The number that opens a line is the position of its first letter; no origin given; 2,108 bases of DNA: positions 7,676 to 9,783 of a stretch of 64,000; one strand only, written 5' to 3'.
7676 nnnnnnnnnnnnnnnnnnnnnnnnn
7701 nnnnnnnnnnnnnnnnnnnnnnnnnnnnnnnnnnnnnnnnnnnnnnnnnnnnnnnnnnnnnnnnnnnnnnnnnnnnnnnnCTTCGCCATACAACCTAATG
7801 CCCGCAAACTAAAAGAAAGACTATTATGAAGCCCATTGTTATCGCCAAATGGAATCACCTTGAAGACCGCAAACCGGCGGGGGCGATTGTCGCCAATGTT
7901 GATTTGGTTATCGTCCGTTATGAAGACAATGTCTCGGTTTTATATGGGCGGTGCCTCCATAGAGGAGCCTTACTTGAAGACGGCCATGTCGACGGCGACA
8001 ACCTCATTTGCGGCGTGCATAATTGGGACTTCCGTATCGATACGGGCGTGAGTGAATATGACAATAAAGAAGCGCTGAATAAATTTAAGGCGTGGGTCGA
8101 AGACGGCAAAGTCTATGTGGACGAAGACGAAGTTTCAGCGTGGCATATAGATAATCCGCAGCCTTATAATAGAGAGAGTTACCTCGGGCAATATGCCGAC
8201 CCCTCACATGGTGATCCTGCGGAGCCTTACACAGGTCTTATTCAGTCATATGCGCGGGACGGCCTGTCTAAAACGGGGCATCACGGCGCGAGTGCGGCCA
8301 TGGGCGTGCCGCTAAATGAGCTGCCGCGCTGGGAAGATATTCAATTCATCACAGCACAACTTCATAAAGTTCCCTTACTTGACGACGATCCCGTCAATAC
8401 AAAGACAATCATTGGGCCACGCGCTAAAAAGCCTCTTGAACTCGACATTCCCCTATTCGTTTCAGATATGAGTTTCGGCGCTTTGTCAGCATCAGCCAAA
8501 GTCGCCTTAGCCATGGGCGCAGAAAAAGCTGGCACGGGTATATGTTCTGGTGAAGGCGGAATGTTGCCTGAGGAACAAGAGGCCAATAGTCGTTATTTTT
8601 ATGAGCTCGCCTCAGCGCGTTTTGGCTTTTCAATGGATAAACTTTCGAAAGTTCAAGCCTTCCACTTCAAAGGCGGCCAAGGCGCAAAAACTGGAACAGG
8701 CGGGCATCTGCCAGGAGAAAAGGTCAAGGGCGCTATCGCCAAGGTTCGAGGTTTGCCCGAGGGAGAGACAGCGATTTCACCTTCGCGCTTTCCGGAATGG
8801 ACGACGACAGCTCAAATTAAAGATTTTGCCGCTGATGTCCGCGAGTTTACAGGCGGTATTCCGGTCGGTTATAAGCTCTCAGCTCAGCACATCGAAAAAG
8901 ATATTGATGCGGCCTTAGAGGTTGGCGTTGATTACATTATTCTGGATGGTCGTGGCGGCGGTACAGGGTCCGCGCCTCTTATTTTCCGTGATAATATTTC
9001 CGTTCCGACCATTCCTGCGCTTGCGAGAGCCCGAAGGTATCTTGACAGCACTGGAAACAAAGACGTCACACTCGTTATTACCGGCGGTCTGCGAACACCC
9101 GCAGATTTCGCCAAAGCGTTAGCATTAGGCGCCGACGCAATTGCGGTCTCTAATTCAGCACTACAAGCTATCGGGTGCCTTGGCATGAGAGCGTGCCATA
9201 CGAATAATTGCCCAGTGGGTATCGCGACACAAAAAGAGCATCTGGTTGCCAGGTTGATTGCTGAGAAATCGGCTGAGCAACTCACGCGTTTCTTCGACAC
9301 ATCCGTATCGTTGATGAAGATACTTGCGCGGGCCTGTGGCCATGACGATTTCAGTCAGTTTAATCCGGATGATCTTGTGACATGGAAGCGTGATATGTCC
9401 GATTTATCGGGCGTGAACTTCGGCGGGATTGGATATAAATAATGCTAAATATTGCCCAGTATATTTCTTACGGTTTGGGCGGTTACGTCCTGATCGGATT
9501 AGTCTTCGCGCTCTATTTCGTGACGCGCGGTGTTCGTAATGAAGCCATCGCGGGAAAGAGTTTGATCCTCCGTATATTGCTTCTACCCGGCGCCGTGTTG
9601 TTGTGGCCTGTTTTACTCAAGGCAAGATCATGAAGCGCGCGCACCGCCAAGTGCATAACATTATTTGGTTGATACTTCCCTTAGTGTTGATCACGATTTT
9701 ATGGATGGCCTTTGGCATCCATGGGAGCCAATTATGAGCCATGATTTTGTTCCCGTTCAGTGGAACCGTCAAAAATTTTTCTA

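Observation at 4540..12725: Operon of three consecutive Rieske-domain fusion proteins (Rieske-TPP enzyme, Rieske-glutamate-synthase FMN domain, cytochrome-b-like domain-Rieske) under a divergent ECF sigma/anti-sigma pair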

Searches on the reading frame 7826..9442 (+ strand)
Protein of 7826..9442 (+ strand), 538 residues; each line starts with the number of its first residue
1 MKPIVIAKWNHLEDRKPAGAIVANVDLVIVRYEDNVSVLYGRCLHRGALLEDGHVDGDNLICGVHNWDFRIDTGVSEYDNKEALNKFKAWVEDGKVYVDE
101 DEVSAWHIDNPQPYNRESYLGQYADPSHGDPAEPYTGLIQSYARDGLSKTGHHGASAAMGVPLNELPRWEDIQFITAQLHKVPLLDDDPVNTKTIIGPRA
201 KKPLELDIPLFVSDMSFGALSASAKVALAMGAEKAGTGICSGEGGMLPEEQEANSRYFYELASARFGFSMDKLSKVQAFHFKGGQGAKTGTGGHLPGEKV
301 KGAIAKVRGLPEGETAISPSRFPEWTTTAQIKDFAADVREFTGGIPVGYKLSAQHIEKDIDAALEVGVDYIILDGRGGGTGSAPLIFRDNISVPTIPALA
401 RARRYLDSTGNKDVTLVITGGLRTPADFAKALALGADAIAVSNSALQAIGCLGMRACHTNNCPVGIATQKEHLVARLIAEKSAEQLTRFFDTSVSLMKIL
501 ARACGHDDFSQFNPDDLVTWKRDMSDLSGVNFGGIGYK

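Call 3: search_protein_families(library=pfam, proteins=[window:7826-9442:+], max_evalue=0.01)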
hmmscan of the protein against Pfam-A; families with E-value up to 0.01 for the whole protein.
window:7826-9442:+ (538 aa): 4 families
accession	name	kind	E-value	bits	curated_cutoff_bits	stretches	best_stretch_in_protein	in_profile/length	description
PF01645.23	Glu_synthase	-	1.6e-87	294.6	20.4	1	185-505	43-367/369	Conserved region in glutamate synthase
PF00355.32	Rieske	-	2.1e-11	44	20.3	1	4-79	3-79/88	Rieske [2Fe-2S] domain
PF01070.24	FMN_dh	-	2.2e-08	34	24.9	1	358-455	230-315/350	FMN-dependent dehydrogenase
PF00478.31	IMPDH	-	0.0006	19.3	25.6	1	389-441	186-235/345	IMP dehydrogenase / GMP reductase domain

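Call 4: search_protein_families(library=ncbifam, proteins=[window:7826-9442:+], max_evalue=0.01)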
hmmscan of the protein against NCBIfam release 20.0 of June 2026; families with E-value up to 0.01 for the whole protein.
window:7826-9442:+ (538 aa): 10 families
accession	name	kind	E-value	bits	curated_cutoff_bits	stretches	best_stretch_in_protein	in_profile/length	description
NF008730.0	PRK11750.1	equivalog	2.6e-38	131.1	1047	1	214-491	865-1144/1490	glutamate synthase large subunit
NF041683.1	ant_diox_AndAb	equivalog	2.9e-08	33.9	150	1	6-98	5-98/100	anthranilate 1,2-dioxygenase ferredoxin subunit AndAb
TIGR02151.1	IPP_isom_2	equivalog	7.4e-08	31.7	281.3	1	410-449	256-295/338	type 2 isopentenyl-diphosphate Delta-isomerase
TIGR02378.1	nirD_assim_sml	equivalog_domain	7.2e-06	26.1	74.65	1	6-99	5-104/105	nitrite reductase small subunit NirD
NF007422.0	PRK09965.1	equivalog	7.6e-06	25.9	113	1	20-102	19-102/106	bifunctional 3-phenylpropionate/cinnamic acid dioxygenase ferredoxin subunit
TIGR01304.1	IMP_DH_rel_2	equivalog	2e-05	24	342.1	1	391-448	230-289/365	GuaB3 family IMP dehydrogenase-related protein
NF042948.2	3PPDioc_HcaC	equivalog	3.2e-05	24.2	150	1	4-100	4-102/105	3-phenylpropionate/cinnamic acid dioxygenase ferredoxin subunit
TIGR03966.1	actino_HemFlav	equivalog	9e-05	21.3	470.85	1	395-454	284-343/385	pre-mycofactocin synthase MftD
NF052579.1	BetMthstMoxSdmAMthl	equivalog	0.00013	21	600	1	21-70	36-86/351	4beta-methylsterol monooxygenase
TIGR02377.1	MocE_fam_FeS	subfamily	0.00096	19.1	136.15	1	33-99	33-100/101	MocE family 2Fe-2S type ferredoxin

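Call 34: search_solved_structures(query=window:7826-9442:+, max_evalue=0.00001, show_alignments=1)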
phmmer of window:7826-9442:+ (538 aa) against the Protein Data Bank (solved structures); distinct sequences matched with E-value up to 0.00001: 5.
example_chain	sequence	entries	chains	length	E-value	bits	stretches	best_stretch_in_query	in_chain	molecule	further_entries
7mfm_G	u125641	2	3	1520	2.8e-32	115.6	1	213-478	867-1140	Glutamate synthase (NADPH) large chain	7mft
2vdc_A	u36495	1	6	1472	5.1e-30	108.2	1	213-480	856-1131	GLUTAMATE SYNTHASE [NADPH] LARGE CHAIN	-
1ea0_A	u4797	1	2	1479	5.2e-30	108.2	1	213-480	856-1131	GLUTAMATE SYNTHASE [NADPH] LARGE CHAIN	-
6s6s_A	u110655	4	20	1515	5.4e-30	108.1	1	213-480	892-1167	Glutamate synthase [NADPH] large chain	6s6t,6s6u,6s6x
1llw_A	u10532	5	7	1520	8.6e-30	107.5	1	253-491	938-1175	Ferredoxin-dependent glutamate synthase | FERREDOXIN-DEPENDENT GLUTAMATE SYNTHASE 2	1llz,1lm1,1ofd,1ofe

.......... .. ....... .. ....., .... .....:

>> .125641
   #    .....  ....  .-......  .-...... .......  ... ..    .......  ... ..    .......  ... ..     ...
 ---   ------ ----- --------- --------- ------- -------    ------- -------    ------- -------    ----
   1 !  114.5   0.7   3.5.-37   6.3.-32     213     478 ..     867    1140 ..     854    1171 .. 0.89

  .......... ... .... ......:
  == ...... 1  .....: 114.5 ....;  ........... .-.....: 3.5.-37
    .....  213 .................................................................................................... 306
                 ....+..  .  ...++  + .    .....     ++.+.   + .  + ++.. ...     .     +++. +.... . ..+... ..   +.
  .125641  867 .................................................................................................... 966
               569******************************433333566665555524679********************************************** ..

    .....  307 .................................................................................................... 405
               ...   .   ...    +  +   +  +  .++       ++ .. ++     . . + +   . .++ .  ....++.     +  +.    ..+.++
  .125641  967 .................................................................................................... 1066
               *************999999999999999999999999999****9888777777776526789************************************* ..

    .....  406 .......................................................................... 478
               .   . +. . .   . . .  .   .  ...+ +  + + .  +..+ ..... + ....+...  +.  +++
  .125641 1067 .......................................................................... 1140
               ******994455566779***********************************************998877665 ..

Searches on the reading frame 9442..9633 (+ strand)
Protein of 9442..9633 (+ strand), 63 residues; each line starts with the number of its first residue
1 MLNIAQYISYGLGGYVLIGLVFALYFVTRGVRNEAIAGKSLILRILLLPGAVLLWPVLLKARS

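Call 3: search_protein_families(library=pfam, proteins=[window:9442-9633:+], max_evalue=0.01)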
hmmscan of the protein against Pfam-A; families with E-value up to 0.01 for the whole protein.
window:9442-9633:+ (63 aa): 0 families

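Call 4: search_protein_families(library=ncbifam, proteins=[window:9442-9633:+], max_evalue=0.01)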
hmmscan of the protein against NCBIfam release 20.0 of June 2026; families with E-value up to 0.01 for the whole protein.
window:9442-9633:+ (63 aa): 0 families
